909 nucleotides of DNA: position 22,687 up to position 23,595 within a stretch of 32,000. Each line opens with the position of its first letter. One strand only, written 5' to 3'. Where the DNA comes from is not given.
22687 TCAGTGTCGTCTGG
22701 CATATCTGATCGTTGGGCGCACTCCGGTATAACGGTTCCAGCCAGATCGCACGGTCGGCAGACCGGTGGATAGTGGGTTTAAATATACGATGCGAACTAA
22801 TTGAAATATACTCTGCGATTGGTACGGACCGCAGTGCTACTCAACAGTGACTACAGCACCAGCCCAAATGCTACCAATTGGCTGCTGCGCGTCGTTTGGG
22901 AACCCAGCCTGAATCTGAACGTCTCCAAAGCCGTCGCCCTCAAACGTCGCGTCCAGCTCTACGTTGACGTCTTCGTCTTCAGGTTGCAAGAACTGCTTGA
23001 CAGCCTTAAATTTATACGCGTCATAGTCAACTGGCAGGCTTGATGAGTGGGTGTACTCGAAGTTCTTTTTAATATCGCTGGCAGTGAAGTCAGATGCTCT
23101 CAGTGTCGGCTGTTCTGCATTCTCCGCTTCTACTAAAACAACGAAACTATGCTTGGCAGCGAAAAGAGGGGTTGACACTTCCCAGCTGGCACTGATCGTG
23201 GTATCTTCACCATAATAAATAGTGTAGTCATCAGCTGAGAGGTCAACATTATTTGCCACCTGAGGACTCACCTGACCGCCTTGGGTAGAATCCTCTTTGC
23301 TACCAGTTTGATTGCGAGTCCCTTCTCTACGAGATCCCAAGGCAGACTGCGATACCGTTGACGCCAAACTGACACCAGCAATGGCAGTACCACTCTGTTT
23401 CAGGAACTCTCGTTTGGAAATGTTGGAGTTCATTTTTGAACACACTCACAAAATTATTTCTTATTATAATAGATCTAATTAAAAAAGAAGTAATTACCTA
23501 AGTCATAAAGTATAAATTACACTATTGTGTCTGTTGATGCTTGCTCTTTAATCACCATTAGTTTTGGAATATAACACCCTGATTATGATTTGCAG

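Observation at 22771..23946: Sharp 1.2-kb AT-rich islet in a >65% GC chromosome, with no mobility gene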

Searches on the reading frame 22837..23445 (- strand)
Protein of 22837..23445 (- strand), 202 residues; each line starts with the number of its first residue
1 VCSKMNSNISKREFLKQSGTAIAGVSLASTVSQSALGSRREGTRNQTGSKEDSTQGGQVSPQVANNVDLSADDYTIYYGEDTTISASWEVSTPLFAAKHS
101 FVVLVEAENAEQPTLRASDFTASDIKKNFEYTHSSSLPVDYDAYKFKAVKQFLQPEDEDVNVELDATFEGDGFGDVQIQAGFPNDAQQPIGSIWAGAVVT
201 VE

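Call 7: search_protein_families(library=pfam, proteins=[window:22837-23445:-], max_evalue=0.01)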
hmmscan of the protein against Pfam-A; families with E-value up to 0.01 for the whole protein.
window:22837-23445:- (202 aa): 0 families

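Call 8: search_protein_families(library=ncbifam, proteins=[window:22837-23445:-], max_evalue=0.01)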
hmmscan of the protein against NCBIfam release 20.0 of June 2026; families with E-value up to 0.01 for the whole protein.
window:22837-23445:- (202 aa): 0 families

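Call 9: search_protein_families(library=phrogs, proteins=[window:22837-23445:-], max_evalue=0.1)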
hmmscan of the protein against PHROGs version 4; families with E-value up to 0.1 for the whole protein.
window:22837-23445:- (202 aa): 0 families

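Call 10: find_homologous_proteins(query=window:22837-23433:-, max_evalue=0.001)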
Query window:22837-23433:- (198 aa): 1 proteins with E <= 0.001 among 378 candidates.
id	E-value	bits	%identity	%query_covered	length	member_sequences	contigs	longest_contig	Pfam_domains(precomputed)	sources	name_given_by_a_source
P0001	3.7e-85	302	99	71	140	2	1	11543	-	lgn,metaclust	metaclust:status=active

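Call 11: find_encoding_contigs(protein=P0001, flank=10000)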
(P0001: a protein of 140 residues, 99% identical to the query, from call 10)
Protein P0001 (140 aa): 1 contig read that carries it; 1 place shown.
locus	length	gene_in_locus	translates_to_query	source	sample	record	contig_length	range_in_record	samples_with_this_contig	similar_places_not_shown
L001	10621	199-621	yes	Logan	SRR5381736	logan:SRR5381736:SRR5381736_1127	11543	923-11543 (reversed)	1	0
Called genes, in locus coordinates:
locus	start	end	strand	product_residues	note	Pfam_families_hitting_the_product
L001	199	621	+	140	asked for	-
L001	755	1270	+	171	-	PF02464:CinA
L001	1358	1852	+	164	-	PF04307:YdjM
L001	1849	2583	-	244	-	PF13263:PHP_C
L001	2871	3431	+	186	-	-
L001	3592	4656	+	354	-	PF04087:DUF389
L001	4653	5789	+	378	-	PF25927:DUF7972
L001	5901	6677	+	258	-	PF09948:PpoB2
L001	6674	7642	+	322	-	PF13360:PQQ_2 (weak)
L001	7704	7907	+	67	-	PF00403:HMA (weak)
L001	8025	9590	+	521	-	PF03773:ArsP_1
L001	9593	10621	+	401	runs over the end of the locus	-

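Call 23: search_dna_similar(query=window:22837-23433:-, collection=plasmids, mode=protein, max_evalue=1)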
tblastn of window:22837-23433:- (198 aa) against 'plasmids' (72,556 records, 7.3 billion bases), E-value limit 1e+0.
No match.

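Call 24: search_dna_similar(query=window:22837-23433:-, collection=phages, mode=protein, max_evalue=1)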
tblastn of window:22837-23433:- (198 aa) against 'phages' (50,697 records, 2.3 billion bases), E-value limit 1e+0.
No match.

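Call 26: search_protein_representatives(protein=window:22837-23433:-)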
Query: 198 residues. Proteins with E-value up to 0.001 (for the whole library): 15; up to 1e-10: 7; up to 1e-30: 2. The best 15 are listed.
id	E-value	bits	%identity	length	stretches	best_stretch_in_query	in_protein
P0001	1.2e-85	302.4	100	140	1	60-198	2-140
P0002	7.5e-37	143.4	47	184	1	16-198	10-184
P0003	3.5e-21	92.4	37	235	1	14-198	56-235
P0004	9.7e-16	74.6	28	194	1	3-198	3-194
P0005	1.8e-13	67.2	31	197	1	3-193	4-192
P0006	7.9e-13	65.2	35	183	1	53-192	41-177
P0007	1.2e-11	61.3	30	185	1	5-155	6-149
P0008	2.8e-07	47.1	27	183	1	25-159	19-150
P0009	6.9e-07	45.8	28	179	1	11-180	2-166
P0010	1.1e-06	45.1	28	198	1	6-144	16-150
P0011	2.3e-05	40.8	35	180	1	6-152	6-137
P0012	4.3e-05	40.0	30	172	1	27-144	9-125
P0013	6.6e-05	39.4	29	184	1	8-177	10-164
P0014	1.3e-04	38.4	30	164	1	35-144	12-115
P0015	3.4e-04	37.0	26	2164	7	38-135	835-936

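Call 30: find_homologous_proteins(query=A3, max_evalue=0.001)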
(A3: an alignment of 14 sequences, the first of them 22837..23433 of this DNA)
Query A3 (14 sequences) (198 aa, profile of the alignment): 7 proteins with E <= 0.001 among 3203 candidates.
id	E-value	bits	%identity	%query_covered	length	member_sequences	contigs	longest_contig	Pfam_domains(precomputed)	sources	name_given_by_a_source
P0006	1.9e-64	235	31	96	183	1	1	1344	-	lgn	-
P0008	8.4e-59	216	26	80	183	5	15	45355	-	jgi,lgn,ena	jgi:hypothetical protein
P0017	2.8e-52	195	24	76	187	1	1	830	-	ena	-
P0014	2.1e-48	182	29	56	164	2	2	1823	-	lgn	-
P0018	6.9e-47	178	30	65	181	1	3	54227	-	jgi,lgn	-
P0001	1.7e-42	163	99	71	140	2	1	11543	-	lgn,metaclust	metaclust:status=active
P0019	1.3e-28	118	29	29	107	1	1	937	-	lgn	-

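Call 32: search_solved_structures(query=A3, max_evalue=1)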
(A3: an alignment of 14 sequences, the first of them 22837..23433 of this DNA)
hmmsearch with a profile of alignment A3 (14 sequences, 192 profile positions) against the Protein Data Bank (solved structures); distinct sequences matched with E-value up to 1: 1.
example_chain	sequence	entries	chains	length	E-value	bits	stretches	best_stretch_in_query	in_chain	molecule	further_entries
4e9k_A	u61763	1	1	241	0.52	13.1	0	67-112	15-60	hypothetical protein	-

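Call 33: find_encoding_contigs(protein=P0008, flank=8000, max_places=4)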
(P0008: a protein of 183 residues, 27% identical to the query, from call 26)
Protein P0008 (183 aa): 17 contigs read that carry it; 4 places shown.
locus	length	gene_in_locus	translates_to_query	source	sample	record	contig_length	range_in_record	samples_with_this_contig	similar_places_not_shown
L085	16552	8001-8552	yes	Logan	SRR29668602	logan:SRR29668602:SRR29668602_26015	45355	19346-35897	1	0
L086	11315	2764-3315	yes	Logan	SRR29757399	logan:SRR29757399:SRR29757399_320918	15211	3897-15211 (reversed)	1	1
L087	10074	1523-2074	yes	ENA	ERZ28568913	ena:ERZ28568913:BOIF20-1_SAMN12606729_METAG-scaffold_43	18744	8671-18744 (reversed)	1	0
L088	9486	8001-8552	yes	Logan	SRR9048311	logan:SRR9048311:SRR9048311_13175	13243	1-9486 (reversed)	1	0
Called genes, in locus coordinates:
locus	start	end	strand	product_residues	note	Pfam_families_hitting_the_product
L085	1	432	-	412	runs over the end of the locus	PF00082:Peptidase_S8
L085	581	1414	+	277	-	PF12146:Hydrolase_4, PF00561:Abhydrolase_1, PF12697:Abhydrolase_6, PF03096:Ndr (weak), PF06821:Ser_hydrolase (faint)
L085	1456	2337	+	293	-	PF24038:DUF7347, PF12840:HTH_20 (weak), PF24042:DUF7351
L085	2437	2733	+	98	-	-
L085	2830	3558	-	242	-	PF01557:FAA_hydrolase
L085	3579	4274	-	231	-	PF00702:Hydrolase, PF13419:HAD_2, PF13242:Hydrolase_like (weak)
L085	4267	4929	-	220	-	PF02586:SRAP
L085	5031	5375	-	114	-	-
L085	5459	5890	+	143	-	PF18765:Polbeta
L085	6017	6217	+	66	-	-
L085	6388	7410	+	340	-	PF01699:Na_Ca_ex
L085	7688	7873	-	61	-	-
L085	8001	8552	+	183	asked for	-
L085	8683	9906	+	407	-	PF04455:Saccharop_dh_N, PF21571:ArgZ-like_C_1st, PF00205:TPP_enzyme_M (faint), PF21570:ArgZ-like_C_2nd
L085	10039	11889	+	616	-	-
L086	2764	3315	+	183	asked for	-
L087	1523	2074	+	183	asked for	-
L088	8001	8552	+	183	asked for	-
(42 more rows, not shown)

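Call 34: find_encoding_contigs(protein=P0018, flank=8000, max_places=3)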
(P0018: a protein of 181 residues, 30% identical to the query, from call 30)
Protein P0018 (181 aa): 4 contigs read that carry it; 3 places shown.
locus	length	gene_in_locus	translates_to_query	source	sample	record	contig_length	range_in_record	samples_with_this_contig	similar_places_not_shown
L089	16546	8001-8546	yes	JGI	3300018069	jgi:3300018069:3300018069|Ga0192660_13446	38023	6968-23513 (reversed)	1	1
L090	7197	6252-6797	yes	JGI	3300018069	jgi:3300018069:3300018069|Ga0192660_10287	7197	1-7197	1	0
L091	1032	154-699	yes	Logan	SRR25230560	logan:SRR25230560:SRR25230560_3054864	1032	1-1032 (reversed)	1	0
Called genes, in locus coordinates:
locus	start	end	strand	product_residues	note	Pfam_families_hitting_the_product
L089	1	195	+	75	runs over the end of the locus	PF21849:DUF6908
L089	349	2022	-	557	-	PF05598:DUF772 (weak), PF01609:DDE_Tnp_1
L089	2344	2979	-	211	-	PF13610:DDE_Tnp_IS240 (weak)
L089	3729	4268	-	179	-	-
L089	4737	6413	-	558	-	PF01609:DDE_Tnp_1 (weak)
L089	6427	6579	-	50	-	-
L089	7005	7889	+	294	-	PF12760:Zn_ribbon_IS1595, PF12762:DDE_Tnp_IS1595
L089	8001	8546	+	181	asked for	-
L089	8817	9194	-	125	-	-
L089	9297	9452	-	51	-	-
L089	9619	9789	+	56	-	-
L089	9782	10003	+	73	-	-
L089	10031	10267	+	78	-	-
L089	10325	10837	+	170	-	-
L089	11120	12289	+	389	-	PF23859:DpdA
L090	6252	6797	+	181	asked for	-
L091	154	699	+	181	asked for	-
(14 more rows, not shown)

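Call 36: predict_structure(alignment_id=A3)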
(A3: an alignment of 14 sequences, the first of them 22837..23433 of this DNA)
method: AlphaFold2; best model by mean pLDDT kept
length: 198 residues; sequences in the alignment: 14
mean_pLDDT: 75.5   pTM: 0.67
mean pLDDT of the five models: 75.5, 75.1, 74.5, 74.3, 73.8
residues with pLDDT >= 90: 105; 70-90: 31; 50-70: 4; < 50: 58
segments of 3 or more residues with pLDDT < 50: 1-58
pLDDT, mean of each block of 10 residues (from residue 1): 42 36 32 34 35 41 88 96 88 91 98 96 98 95 94 89 97 94 76 95
secondary structure, 60 per line:
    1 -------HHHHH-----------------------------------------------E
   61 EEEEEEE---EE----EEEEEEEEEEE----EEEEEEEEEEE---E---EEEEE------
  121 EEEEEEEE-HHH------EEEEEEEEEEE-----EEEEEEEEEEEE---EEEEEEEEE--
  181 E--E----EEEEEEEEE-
elements in order: H8-12 E60-67 E77-87 E92-102 E110-114 E121-128 E139-149 E155-166 E170-178 E189-197

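Call 41: fold_search(model_id=the predicted structure, library=pdb)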
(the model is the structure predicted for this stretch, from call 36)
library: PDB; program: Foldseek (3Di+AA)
matches with E <= 10: 1924; with E <= 0.001: 35
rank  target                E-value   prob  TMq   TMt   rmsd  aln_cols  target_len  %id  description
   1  4r7x_A                1.2e-04  1.00  0.31  0.39  13.7       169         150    9  Crystal structure of N-lobe of human ARRDC3(1-180) (released 2014-10-01)
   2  3frp_G                1.2e-04  1.00  0.33  0.31   6.8       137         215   14  Crystal Structure of Cobra Venom Factor, a Co-factor for C3- and C5 convertase CVFBb (released 2009-04-28)
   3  2jh2_A                1.2e-04  1.00  0.30  0.40   7.2       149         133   10  X-ray crystal structure of a cohesin-like module from Clostridium perfringens (released 2007-11-06)
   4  3hrz_B                1.5e-04  1.00  0.34  0.30   6.5       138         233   14  Cobra Venom Factor (CVF) in complex with human factor B (released 2009-07-07)
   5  5nrk_A                1.7e-04  1.00  0.34  0.44   6.6       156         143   13  Crystal structure of the sixth cohesin from Acetivibrio cellulolyticus' scaffoldin B in complex with Cel5 dockerin S15 (released 2018-01-31)
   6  5lxv_C                1.8e-04  1.00  0.30  0.34  12.3       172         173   12  Crystal structure of Ruminococcus flavefaciens scaffoldin C cohesin in complex with a dockerin from an uncharacterized (released 2016-10-19)
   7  5nrm_A                1.9e-04  1.00  0.34  0.45   6.9       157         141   14  Crystal structure of the sixth cohesin from Acetivibrio cellulolyticus' scaffoldin B in complex with Cel5 dockerin S51 (released 2018-01-31)
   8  4r7x_B                2.0e-04  1.00  0.31  0.40  13.7       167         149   10  Crystal structure of N-lobe of human ARRDC3(1-180) (released 2014-10-01)
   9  7fe5_A                2.1e-04  1.00  0.39  0.40   7.1       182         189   10  AvmM Catalyzes Macrocyclization in Alchivemycin A Biosynthesis (released 2021-09-01)
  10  5lxv_A                2.4e-04  1.00  0.30  0.34  12.3       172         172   12  Crystal structure of Ruminococcus flavefaciens scaffoldin C cohesin in complex with a dockerin from an uncharacterized (released 2016-10-19)
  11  7wwo_A                2.6e-04  1.00  0.38  0.45   9.8       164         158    9  Dimer form of hypothetical protein TTHA1873 from Thermus thermophilus (released 2022-03-09)
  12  2jh2_C                2.6e-04  1.00  0.31  0.42   7.0       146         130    9  X-ray crystal structure of a cohesin-like module from Clostridium perfringens (released 2007-11-06)
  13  8xfg_A                2.8e-04  1.00  0.41  0.14   5.5       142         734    9  Cryo-EM structure of integrin ITGAV, ITGB3 and CYCLO (RGDFK) complex, conformation 1 (released 2024-12-18)
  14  9ifr                  3.0e-04  1.00  0.38  0.58   6.6       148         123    7  CLIPPER domain from the Gram-negative fibrillar adhesin "B9T28_05395 (released 2025-11-26)
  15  7fe0_A                3.7e-04  1.00  0.35  0.36  10.8       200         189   11  AvmM Catalyzes Macrocyclization in Alchivemycin A Biosynthesis (released 2021-09-01)
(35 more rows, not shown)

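Call 44: list_cluster_members(proteins=[P0002, P0003, P0004, P0005, P0007, P0009, P0010, P0011, P0012, P0013])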
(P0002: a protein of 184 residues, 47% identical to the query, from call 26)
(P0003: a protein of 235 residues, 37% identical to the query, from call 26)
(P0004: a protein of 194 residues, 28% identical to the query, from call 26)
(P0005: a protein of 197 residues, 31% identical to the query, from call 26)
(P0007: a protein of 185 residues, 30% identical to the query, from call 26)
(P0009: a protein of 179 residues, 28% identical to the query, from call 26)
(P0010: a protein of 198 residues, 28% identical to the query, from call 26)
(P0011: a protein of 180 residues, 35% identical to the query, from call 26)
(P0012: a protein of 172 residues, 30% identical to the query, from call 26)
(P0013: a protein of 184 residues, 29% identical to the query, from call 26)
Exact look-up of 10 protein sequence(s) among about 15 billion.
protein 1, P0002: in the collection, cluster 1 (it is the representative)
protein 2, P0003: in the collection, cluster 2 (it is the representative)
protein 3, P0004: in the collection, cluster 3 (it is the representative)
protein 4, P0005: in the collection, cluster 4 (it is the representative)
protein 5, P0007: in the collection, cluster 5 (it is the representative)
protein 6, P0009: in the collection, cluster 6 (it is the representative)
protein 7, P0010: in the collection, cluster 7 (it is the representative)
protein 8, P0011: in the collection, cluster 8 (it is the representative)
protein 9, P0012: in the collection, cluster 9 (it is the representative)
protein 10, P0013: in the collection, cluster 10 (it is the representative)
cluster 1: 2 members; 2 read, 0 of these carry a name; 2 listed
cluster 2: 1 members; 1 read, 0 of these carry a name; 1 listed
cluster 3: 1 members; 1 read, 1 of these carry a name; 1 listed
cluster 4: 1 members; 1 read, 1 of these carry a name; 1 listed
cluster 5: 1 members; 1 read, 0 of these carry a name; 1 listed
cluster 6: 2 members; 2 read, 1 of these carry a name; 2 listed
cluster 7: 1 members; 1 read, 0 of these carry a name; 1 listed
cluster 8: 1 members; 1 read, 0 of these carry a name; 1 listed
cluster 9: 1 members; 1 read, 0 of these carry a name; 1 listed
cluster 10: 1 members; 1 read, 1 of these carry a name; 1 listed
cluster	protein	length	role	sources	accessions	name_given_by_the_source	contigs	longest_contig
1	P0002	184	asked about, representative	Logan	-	-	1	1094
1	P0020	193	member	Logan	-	-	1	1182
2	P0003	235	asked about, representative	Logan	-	-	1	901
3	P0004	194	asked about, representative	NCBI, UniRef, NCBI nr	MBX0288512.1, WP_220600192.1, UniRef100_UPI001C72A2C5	hypothetical protein EGH22_19465 [Halomicroarcula sp. F28] | hypothetical protein n=1 Tax=Haloarcula salinisoli TaxID=2487746 RepID=UPI001C72A2C5 | hypothetical protein [Halomicroarcula salinisoli]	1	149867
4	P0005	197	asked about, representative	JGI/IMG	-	hypothetical protein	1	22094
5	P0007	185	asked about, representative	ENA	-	-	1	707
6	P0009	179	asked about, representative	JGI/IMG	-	-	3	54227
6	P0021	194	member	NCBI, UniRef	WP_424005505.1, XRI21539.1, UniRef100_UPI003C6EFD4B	hypothetical protein ACOZ4I_19280 (plasmid) [Haloarcula salina] | hypothetical protein n=1 Tax=Haloarcula salina TaxID=1429914 RepID=UPI003C6EFD4B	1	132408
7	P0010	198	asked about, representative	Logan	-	-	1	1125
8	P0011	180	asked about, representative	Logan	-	-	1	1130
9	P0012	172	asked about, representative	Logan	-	-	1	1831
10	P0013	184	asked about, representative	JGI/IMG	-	hypothetical protein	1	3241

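Call 45: find_related_loci(query=A5, collection=viral_contigs, flank=6000)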
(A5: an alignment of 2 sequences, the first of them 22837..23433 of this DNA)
Query A5 (198 aa) in viral_contigs; peptide patterns used: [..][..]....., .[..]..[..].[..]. (x = any residue, [..] = any of these).
57 stretches matched a pattern, but none encodes a relative of the query by tblastn (E <= 1e-3).

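Call 46: find_encoding_contigs(protein=P0004, flank=8000, max_places=2)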
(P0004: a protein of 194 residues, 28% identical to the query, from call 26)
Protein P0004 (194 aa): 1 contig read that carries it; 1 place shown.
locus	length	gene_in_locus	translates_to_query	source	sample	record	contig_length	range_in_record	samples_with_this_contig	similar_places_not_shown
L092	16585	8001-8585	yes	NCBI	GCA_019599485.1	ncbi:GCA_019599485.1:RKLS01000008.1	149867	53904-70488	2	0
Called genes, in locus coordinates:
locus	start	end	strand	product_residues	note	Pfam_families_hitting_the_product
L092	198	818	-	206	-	PF24349:DUF7509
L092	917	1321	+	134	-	PF25213:HVO_A0261_N (weak), PF24038:DUF7347 (weak), PF12840:HTH_20, PF01022:HTH_5, PF01047:MarR (weak), PF01978:TrmB (weak), PF12802:MarR_2, PF25212:HVO_A0114 (weak)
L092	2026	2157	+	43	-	-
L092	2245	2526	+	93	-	PF20126:TumE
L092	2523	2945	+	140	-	PF25212:HVO_A0114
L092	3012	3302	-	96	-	PF03551:PadR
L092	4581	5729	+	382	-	-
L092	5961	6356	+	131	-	-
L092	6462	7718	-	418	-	PF00082:Peptidase_S8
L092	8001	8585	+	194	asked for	-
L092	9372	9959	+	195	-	PF26402:DUF8100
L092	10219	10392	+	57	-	-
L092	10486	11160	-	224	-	-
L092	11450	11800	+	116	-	-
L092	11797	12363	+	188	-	-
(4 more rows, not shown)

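Call 47: find_encoding_contigs(protein=P0005, flank=8000, max_places=2)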
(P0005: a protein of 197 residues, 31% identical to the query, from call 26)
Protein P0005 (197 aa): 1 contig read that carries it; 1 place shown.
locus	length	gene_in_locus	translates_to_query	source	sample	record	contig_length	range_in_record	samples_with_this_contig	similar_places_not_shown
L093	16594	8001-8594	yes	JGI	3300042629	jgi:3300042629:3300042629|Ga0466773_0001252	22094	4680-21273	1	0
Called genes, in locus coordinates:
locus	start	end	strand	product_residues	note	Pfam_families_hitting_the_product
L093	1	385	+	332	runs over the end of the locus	PF00056:Ldh_1_N, PF02866:Ldh_1_C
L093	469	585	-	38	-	-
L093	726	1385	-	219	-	PF09845:OapC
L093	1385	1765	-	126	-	PF09846:OapB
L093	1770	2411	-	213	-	PF00025:Arf (faint), PF00009:GTP_EFTU (faint), PF01926:MMR_HSR1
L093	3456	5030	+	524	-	PF13191:AAA_16, PF13401:AAA_22 (weak), PF00004:AAA (faint), PF22606:Cdc6-ORC-like_ATPase_lid (weak), PF22703:Cdc6_lid, PF09079:WHD_Cdc6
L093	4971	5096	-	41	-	-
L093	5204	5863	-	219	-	-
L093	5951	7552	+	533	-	PF00149:Metallophos, PF04042:DNA_pol_E_B, PF12850:Metallophos_2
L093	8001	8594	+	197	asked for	-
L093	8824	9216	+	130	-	-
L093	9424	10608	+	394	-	PF00155:Aminotran_1_2, PF01053:Cys_Met_Meta_PP, PF01041:DegT_DnrJ_EryC1 (weak), PF00266:Aminotran_5 (faint)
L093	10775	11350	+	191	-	PF07681:DoxX (weak)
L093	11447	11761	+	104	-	PF24365:DUF7521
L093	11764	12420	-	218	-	PF00702:Hydrolase, PF12710:HAD, PF08282:Hydrolase_3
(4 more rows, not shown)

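Call 48: find_encoding_contigs(protein=P0021, flank=8000, max_places=2)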
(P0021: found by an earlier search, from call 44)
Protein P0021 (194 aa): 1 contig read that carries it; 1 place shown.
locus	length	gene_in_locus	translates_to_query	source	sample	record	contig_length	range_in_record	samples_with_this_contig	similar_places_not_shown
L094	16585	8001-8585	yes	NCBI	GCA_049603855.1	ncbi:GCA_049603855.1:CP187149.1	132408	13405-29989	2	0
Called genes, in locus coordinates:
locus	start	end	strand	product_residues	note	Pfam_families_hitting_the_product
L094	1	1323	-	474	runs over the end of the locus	-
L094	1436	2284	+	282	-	-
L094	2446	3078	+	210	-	-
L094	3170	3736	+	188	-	-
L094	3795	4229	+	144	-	PF01938:TRAM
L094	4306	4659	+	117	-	-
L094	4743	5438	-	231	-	PF14907:NTP_transf_5 (weak)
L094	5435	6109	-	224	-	-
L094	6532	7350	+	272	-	PF01656:CbiA, PF06564:CBP_BcsQ (weak), PF07015:VirC1 (faint), PF09140:MipZ (weak), PF10609:ParA, PF13614:AAA_31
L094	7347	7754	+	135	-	PF26492:DUF8160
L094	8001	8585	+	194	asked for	-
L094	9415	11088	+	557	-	PF05598:DUF772 (weak), PF01609:DDE_Tnp_1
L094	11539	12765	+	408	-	-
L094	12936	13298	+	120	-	PF26472:DUF8147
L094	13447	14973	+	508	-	PF00939:Na_sulph_symp, PF03600:CitMHS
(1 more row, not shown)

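Call 52: find_encoding_contigs(protein=P0020, flank=3000, max_places=3)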
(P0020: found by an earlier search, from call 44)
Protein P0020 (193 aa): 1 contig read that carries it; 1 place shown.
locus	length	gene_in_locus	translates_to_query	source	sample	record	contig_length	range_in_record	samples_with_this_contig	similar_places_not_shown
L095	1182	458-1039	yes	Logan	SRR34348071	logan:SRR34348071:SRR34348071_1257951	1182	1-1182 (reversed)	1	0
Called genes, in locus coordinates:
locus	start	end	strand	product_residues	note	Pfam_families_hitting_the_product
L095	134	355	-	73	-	-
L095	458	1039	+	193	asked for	-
